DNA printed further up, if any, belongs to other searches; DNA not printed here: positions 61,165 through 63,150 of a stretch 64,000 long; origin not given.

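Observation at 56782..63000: Three tandem paralogs share long blocks of identical DNA interspersed with divergent segments, indicating gene conversion or cassette variation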

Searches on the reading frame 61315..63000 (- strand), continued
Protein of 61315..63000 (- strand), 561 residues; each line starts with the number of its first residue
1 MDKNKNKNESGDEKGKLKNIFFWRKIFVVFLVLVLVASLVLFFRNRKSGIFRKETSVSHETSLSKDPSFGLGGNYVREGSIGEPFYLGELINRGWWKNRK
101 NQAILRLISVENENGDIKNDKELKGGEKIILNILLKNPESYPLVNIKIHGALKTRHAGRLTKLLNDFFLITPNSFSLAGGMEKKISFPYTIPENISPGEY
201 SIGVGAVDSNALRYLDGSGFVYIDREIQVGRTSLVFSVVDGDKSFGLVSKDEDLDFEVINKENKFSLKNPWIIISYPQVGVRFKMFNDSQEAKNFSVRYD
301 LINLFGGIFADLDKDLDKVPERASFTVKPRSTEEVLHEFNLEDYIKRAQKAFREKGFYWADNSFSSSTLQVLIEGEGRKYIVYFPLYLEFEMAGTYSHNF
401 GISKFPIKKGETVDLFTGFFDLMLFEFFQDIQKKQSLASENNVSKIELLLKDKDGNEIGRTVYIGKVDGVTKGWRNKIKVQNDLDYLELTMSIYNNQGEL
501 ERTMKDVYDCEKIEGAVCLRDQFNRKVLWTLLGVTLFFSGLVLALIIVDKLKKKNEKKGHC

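Call 42: search_protein_families(library=ncbifam, proteins=[L001:8855-9850:-, window:61315-63000:-, L005:7150-8580:+, L005:5972-7150:+, L005:8592-10304:+, L006:5216-6253:+], max_evalue=0.001)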
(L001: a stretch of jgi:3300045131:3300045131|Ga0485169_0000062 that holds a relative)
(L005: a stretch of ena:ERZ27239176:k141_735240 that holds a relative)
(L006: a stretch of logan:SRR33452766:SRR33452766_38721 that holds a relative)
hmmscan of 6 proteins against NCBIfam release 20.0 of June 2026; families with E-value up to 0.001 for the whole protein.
L001:8855-9850:- (331 aa): 24 families
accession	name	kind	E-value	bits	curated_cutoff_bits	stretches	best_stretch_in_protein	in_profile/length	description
NF001199.0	PRK00164.2-1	equivalog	2.8e-13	49.7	231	1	22-114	7-98/308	GTP 3',8-cyclase MoaA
TIGR02668.1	moaA_archaeal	equivalog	1e-11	44.4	325.25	1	29-114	10-96/303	GTP 3',8-cyclase MoaA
TIGR04317.1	W_rSAM_matur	equivalog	8.6e-11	41.5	380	1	30-186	5-165/349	tungsten cofactor oxidoreductase radical SAM maturase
TIGR04051.1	rSAM_NirJ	equivalog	1.8e-10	40.4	515.45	1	34-124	7-96/354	heme d1 biosynthesis radical SAM protein NirJ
NF038283.1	viperin_w_prok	equivalog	1.9e-09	37.1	180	1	35-114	8-94/281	viperin family antiviral radical SAM protein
TIGR02666.1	moaA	equivalog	1.1e-08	34.4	284.05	1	29-113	10-101/336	GTP 3',8-cyclase MoaA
TIGR04054.1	rSAM_NirJ1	equivalog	2.8e-08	32.8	650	1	32-114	39-121/387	putative heme d1 biosynthesis radical SAM protein NirJ1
TIGR03962.1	mycofact_rSAM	equivalog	1.3e-07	31.1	265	1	31-114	14-96/339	mycofactocin radical SAM maturase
TIGR04082.1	rSAM_for_selen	equivalog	3.7e-07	29.3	350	1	22-100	194-271/516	thio(seleno)oxazole modification radical SAM maturase SbtM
TIGR04546.1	rSAM_ahbC_deAc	equivalog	9.6e-07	27.9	650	1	33-114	43-124/390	12,18-didecarboxysiroheme deacetylase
TIGR04545.1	rSAM_ahbD_hemeb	equivalog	1.9e-06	27.6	500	0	34-124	5-94/339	heme b synthase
TIGR04167.1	rSAM_SeCys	equivalog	3.3e-06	26.5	300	1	28-116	7-94/303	arsenosugar biosynthesis radical SAM (seleno)protein ArsS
TIGR04055.1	rSAM_NirJ2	equivalog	4.8e-06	26.3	500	1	33-114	4-84/326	putative heme d1 biosynthesis radical SAM protein NirJ2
TIGR04303.1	GeoRSP_rSAM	equivalog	1.7e-05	24.6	400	1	31-112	7-83/325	GeoRSP system radical SAM/SPASM protein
NF045702.1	rSAM_GDGT_ether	equivalog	2.5e-05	23.1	450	1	30-113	87-174/486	tetraether lipid synthase Tes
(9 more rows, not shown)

window:61315-63000:- (561 aa): 1 family
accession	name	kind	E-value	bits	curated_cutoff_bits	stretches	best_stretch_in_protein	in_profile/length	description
NF007843.0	PRK10556.1-1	equivalog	3.4e-05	23.8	182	0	210-249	25-64/111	DUF2002 family protein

L005:7150-8580:+ (476 aa): 37 families (the best 25 are shown)
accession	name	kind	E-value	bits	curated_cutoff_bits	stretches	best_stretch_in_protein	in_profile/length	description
NF033712.0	B12_rSAM_KedN5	subfamily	5.5e-17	61.2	700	1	17-431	15-427/624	KedN5 family methylcobalamin-dependent radical SAM C-methyltransferase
TIGR03994.1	rSAM_HemZ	equivalog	1.2e-16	60.8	321.4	1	209-399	94-293/401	coproporphyrinogen dehydrogenase HemZ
TIGR03471.1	HpnJ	equivalog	2.7e-16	59.5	577.6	1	91-389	82-382/472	hopanoid biosynthesis associated radical SAM protein HpnJ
TIGR04479.1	bcpD_PhpK_rSAM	subfamily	2.4e-14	52.6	600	1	198-400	239-437/504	PhpK family radical SAM P-methyltransferase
NF006067.1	PRK08208.1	equivalog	6.9e-14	51.6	380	1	259-425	104-268/427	STM4012 family radical SAM protein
TIGR04013.1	B12_SAM_MJ_1487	hypoth_equivalog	4.6e-12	45.5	251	1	93-381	56-342/382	TIGR04013 family B12-binding domain/radical SAM domain-containing protein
TIGR04072.2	rSAM_ladder_B12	equivalog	2.7e-11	42.8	360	1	182-366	160-343/443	lipid biosynthesis B12-binding/radical SAM protein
TIGR00539.1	hemN_rel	equivalog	3.7e-11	42.8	205.4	1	280-393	87-200/361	radical SAM family heme chaperone HemW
NF006060.0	PRK08207.1-3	equivalog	8.3e-11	41.3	653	1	272-385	233-347/477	coproporphyrinogen III oxidase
TIGR00538.1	hemN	equivalog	8.9e-11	41.2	324.95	1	209-381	59-239/454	oxygen-independent coproporphyrinogen III oxidase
NF006061.0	PRK08207.1-4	equivalog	9.1e-11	41.2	702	1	286-397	272-383/501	coproporphyrinogen III oxidase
TIGR00089.1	TIGR00089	subfamily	8.2e-10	38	251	1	198-388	138-334/429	MiaB/RimO family radical SAM methylthiotransferase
NF045585.1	rSAM_slr0320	equivalog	1.5e-09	36.9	775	1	202-342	237-378/511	photosystem II high light acclimation radical SAM protein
NF006059.0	PRK08207.1-1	equivalog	2e-09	36.7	1012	1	285-399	269-383/496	coproporphyrinogen III oxidase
TIGR04367.1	HpnR_B12_rSAM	equivalog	1.5e-08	33.6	650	1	19-353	8-334/490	hopanoid C-3 methylase HpnR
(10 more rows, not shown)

L005:5972-7150:+ (392 aa): 45 families (the best 25 are shown)
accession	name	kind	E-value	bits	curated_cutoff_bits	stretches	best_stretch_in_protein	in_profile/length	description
TIGR03977.1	rSAM_pair_HxsC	equivalog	5.4e-33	114.1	267.9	1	82-360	24-291/292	His-Xaa-Ser system radical SAM maturase HxsC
NF038332.1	rSAM_rare_HxsC4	exception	3.4e-23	82.4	500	1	85-256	16-194/335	radical SAM protein HxsC4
TIGR04317.1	W_rSAM_matur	equivalog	3.6e-20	72.4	380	1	85-254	6-182/349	tungsten cofactor oxidoreductase radical SAM maturase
TIGR04251.1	SCM_rSAM_ScmF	equivalog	1.5e-16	60.7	400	1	85-271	6-197/353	SynChlorMet cassette radical SAM/SPASM protein ScmF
TIGR02668.1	moaA_archaeal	equivalog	2e-16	59.8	325.25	1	83-253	10-183/303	GTP 3',8-cyclase MoaA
TIGR02666.1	moaA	equivalog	3.4e-16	59.1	284.05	1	83-249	10-186/336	GTP 3',8-cyclase MoaA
NF001199.0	PRK00164.2-1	equivalog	1.8e-15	56.9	231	1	78-247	7-179/308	GTP 3',8-cyclase MoaA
NF038283.1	viperin_w_prok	equivalog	2.5e-15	56.4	180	1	89-235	8-169/281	viperin family antiviral radical SAM protein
NF045574.1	sacti_mat_StsB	exception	4.9e-12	45.4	625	1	85-253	98-266/466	StsB family radical SAM/SPASM domain sactipeptide maturase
TIGR04054.1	rSAM_NirJ1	equivalog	7.1e-12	44.6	650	1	90-253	43-207/387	putative heme d1 biosynthesis radical SAM protein NirJ1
TIGR03962.1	mycofact_rSAM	equivalog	3.7e-11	42.8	265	1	89-256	18-185/339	mycofactocin radical SAM maturase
NF045646.2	rSAM_Se_TrsS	equivalog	4.3e-11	42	490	1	87-214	90-224/441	radical SAM (seleno)protein TrsS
NF045702.1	rSAM_GDGT_ether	equivalog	5.3e-11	41.8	450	1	82-245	85-255/486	tetraether lipid synthase Tes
NF047865.1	rSAM_PapB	equivalog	7.7e-11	41.8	340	1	83-255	3-187/330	PapB family radical SAM/SPASM ranthipeptide maturase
TIGR04055.1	rSAM_NirJ2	equivalog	9e-11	41.9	500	1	91-249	8-167/326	putative heme d1 biosynthesis radical SAM protein NirJ2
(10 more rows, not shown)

L005:8592-10304:+ (570 aa): 19 families
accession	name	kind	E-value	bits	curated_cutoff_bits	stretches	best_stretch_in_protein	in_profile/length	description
TIGR04340.1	rSAM_ACGX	hypoth_equivalog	2e-12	47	400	2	54-176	63-184/341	radical SAM/SPASM domain protein, ACGX system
TIGR04317.1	W_rSAM_matur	equivalog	7e-10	38.5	380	1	54-181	59-191/349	tungsten cofactor oxidoreductase radical SAM maturase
TIGR03977.1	rSAM_pair_HxsC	equivalog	8e-10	38.1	267.9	1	448-509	134-191/292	His-Xaa-Ser system radical SAM maturase HxsC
TIGR04051.1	rSAM_NirJ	equivalog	9.8e-10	37.9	515.45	1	452-506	111-161/354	heme d1 biosynthesis radical SAM protein NirJ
TIGR02666.1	moaA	equivalog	4e-09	35.9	284.05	1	50-200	62-219/336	GTP 3',8-cyclase MoaA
TIGR04251.1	SCM_rSAM_ScmF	equivalog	6.5e-09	35.6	400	1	368-513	35-174/353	SynChlorMet cassette radical SAM/SPASM protein ScmF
TIGR03961.1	rSAM_PTO1314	hypoth_equivalog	5e-08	32.6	306.05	1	388-540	66-208/332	PTO1314 family radical SAM protein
TIGR04546.1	rSAM_ahbC_deAc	equivalog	1.2e-07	30.9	650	1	95-170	133-208/390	12,18-didecarboxysiroheme deacetylase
TIGR04053.2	TIGR04053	equivalog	1.5e-07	31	395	0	375-505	43-170/366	TIGR04053 family radical SAM/SPASM domain-containing protein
TIGR04311.1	rSAM_Geo_metal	subfamily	2.5e-07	30.1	400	0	91-180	96-193/423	radical SAM/SPASM family putative metalloenzyme maturase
NF050035.1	rSAM_WgK_link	exception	2.1e-06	27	650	1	27-186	36-196/367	radical SAM/SPASM peptide maturase WgkB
TIGR04545.1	rSAM_ahbD_hemeb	equivalog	2.4e-06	27.3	500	0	397-510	55-164/339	heme b synthase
TIGR04347.1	pseudo_SAM_Halo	equivalog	7.6e-06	25.4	525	0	453-506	148-197/390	TIGR04347 family pseudo-SAM/SPASM protein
NF001199.0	PRK00164.2-1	equivalog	1.3e-05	24.5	231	1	51-183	62-196/308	GTP 3',8-cyclase MoaA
TIGR03962.1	mycofact_rSAM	equivalog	2e-05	24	265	0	30-178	40-189/339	mycofactocin radical SAM maturase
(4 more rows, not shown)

L006:5216-6253:+ (345 aa): 65 families (the best 25 are shown)
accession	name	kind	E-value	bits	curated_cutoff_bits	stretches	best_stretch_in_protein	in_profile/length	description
TIGR04340.1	rSAM_ACGX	hypoth_equivalog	1.3e-72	244.9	400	1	4-345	3-340/341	radical SAM/SPASM domain protein, ACGX system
TIGR04082.1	rSAM_for_selen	equivalog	1.1e-58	199.3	350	1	4-342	199-515/516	thio(seleno)oxazole modification radical SAM maturase SbtM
TIGR04053.2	TIGR04053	equivalog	4.4e-40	138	395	2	5-211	9-206/366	TIGR04053 family radical SAM/SPASM domain-containing protein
TIGR04545.1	rSAM_ahbD_hemeb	equivalog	1.7e-34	119.7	500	1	6-343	2-336/339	heme b synthase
TIGR04303.1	GeoRSP_rSAM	equivalog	1.2e-31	110.5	400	1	6-343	7-325/325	GeoRSP system radical SAM/SPASM protein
TIGR04051.1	rSAM_NirJ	equivalog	2.4e-30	105.7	515.45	1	7-200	5-185/354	heme d1 biosynthesis radical SAM protein NirJ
TIGR04055.1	rSAM_NirJ2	equivalog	1.3e-29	103.8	500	1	6-342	2-322/326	putative heme d1 biosynthesis radical SAM protein NirJ2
TIGR04054.1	rSAM_NirJ1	equivalog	2e-28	99.1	650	1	6-239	38-260/387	putative heme d1 biosynthesis radical SAM protein NirJ1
TIGR04546.1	rSAM_ahbC_deAc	equivalog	4.1e-25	88.4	650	1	6-200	41-222/390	12,18-didecarboxysiroheme deacetylase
TIGR04163.1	rSAM_cobopep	equivalog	5.4e-23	81.4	375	1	11-342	71-405/428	peptide-modifying radical SAM enzyme CbpB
NF045574.1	sacti_mat_StsB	exception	1e-22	80.6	625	1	8-334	100-405/466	StsB family radical SAM/SPASM domain sactipeptide maturase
TIGR04133.1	rSAM_w_lipo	hypoth_equivalog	1.7e-21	76.5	425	1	6-323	26-329/350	TIGR04133 family radical SAM/SPASM protein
NF047865.1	rSAM_PapB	equivalog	3.2e-21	75.9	340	1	9-335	8-327/330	PapB family radical SAM/SPASM ranthipeptide maturase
TIGR03962.1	mycofact_rSAM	equivalog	4.6e-21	75.4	265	1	6-342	14-331/339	mycofactocin radical SAM maturase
TIGR04347.1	pseudo_SAM_Halo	equivalog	9.5e-21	74.5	525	1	6-229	40-252/390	TIGR04347 family pseudo-SAM/SPASM protein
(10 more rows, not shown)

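Call 47: predict_structure(alignment_id=A2)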
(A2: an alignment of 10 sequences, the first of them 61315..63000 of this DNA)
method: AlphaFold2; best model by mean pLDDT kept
length: 561 residues; sequences in the alignment: 10
mean_pLDDT: 77.3   pTM: 0.73
mean pLDDT of the five models: 77.3, 75.5, 73.8, 71.3, 71.0
residues with pLDDT >= 90: 152; 70-90: 256; 50-70: 90; < 50: 63
segments of 3 or more residues with pLDDT < 50: 1-16, 46-73, 213-229
pLDDT, mean of each block of 10 residues (from residue 1): 39 50 75 80 54 31 39 67 78 69 82 73 89 88 87 81 85 89 94 90 80 48 44 83 84 73 69 83 94 94 74 73 95 93 91 88 85 90 82 70 91 88 59 62 86 95 81 89 93 85 90 88 69 78 84 65 42
secondary structure, 60 per line:
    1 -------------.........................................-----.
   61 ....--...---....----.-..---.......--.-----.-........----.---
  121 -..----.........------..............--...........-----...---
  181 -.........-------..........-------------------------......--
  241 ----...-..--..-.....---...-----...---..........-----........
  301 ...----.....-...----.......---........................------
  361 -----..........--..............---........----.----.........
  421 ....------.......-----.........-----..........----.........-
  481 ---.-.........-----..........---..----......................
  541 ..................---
elements in order: H14-54 H60-64 H88-94 E105-112 E128-136 E143-156 E159-169 E175-177 E182-190 E198-207 E233-238 E245-247 E256-260 E264-266 E272-274 E278-287 E293-303 H308-312 E321-327 E331-340 H341-354 E366-375 E378-388 E395-402 E412-421 H431-437 E443-451 E457-466 E471-479 E486-494 E500-509 H519-558

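Call 51: fold_search(model_id=the predicted structure, library=pdb)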
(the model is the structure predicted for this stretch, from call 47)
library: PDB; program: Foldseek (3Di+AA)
matches with E <= 10: 1888; with E <= 0.001: 435
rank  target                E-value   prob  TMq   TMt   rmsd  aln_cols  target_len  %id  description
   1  7sqc_T0               2.8e-11  1.00  0.13  0.14  41.0       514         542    9  Ciliary C1 central pair apparatus isolated from Chlamydomonas reinhardtii (released 2022-04-13)
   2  9ijj_P                3.3e-11  1.00  0.16  0.15  32.5       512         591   10  In situ structure of the central apparatus in mouse sperm axoneme. (released 2025-06-04)
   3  5hcc_B                2.8e-10  1.00  0.24  0.21  13.8       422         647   10  Ternary complex of human Complement C5 with Ornithodoros moubata OmCI and Dermacentor andersoni RaCI3. (released 2016-03-30)
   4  7ad6_B                3.7e-10  1.00  0.23  0.21  13.8       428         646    9  Crystal structure of human complement C5 in complex with the K92 bovine knob domain peptide. (released 2021-03-10)
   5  8coe_C                4.9e-10  1.00  0.23  0.21  14.0       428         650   10  complement C5 in complex with the LCP0195 nanobody (released 2024-01-03)
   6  8ayh_C                9.4e-10  1.00  0.21  0.19  14.4       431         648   10  Structure of Complement C5 in Complex with small molecule inhibitor and CVF (released 2022-12-21)
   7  7sqc_F1               1.1e-09  1.00  0.15  0.17  29.0       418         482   10  Ciliary C1 central pair apparatus isolated from Chlamydomonas reinhardtii (released 2022-04-13)
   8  7ad7_B                1.2e-09  1.00  0.24  0.22  13.8       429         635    9  Crystal structure of human complement C5 in complex with the K8 bovine knob domain peptide. (released 2021-03-10)
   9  7sqc_F0               1.7e-09  1.00  0.14  0.22  29.0       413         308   10  Ciliary C1 central pair apparatus isolated from Chlamydomonas reinhardtii (released 2022-04-13)
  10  5i5k_A                2.0e-09  1.00  0.23  0.11  13.9       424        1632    9  Structure of complement C5 in complex with eculizumab (released 2016-03-16)
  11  8b0f_A                2.0e-09  1.00  0.18  0.11  15.4       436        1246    9  CryoEM structure of C5b8-CD59 (released 2023-02-22)
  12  9ijj_E                2.5e-09  1.00  0.16  0.18  24.8       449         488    7  In situ structure of the central apparatus in mouse sperm axoneme. (released 2025-06-04)
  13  8cml_E                2.7e-09  1.00  0.24  0.21  13.7       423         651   10  Cryo-EM structure of complement C5 in complex with nanobodies UNbC5-1 and UNbC5-2 (released 2023-09-27)
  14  5i5k_B                3.2e-09  1.00  0.23  0.10  13.6       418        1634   10  Structure of complement C5 in complex with eculizumab (released 2016-03-16)
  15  9ijj_O                3.2e-09  1.00  0.16  0.08  31.4       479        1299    9  In situ structure of the central apparatus in mouse sperm axoneme. (released 2025-06-04)
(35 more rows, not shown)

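Call 59: find_encoding_contigs(protein=P0010, flank=10000, max_places=3)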
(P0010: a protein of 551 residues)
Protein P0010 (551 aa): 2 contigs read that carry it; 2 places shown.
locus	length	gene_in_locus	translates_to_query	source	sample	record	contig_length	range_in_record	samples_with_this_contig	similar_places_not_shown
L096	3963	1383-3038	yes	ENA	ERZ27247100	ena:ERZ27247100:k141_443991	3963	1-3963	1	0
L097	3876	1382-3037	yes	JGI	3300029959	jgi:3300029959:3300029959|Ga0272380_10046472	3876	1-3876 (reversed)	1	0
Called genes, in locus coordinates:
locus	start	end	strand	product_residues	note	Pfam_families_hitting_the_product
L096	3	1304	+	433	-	?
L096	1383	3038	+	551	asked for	-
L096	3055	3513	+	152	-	-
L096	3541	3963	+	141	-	?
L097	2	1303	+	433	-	?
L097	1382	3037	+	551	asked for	-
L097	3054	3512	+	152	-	-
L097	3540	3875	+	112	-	?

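Call 60: find_encoding_contigs(protein=P0011, flank=10000, max_places=3)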
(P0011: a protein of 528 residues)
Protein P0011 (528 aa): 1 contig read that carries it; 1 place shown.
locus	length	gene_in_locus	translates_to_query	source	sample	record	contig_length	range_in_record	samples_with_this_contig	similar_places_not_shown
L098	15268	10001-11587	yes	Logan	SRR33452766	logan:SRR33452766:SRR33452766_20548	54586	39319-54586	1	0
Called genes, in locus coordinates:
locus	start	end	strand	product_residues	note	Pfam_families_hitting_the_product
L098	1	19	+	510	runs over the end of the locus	PF04055:Radical_SAM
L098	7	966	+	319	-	PF01136:Peptidase_U32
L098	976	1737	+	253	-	-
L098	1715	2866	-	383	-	PF04055:Radical_SAM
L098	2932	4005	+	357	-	PF00899:ThiF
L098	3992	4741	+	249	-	-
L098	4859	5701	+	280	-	-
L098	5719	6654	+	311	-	PF04055:Radical_SAM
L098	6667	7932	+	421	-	PF04055:Radical_SAM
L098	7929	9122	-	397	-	PF04055:Radical_SAM, PF13353:Fer4_12 (weak)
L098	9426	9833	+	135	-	-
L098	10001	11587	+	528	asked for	PF01835:MG2 (weak)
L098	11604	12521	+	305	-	PF05203:Hom_end_hint (faint), PF08517:AXH (faint), PF14890:Intein_splicing (faint)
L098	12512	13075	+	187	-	-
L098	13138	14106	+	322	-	PF04055:Radical_SAM, PF13186:SPASM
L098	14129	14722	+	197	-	PF00881:Nitroreductase, PF14512:TM1586_NiRdase (weak)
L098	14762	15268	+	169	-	?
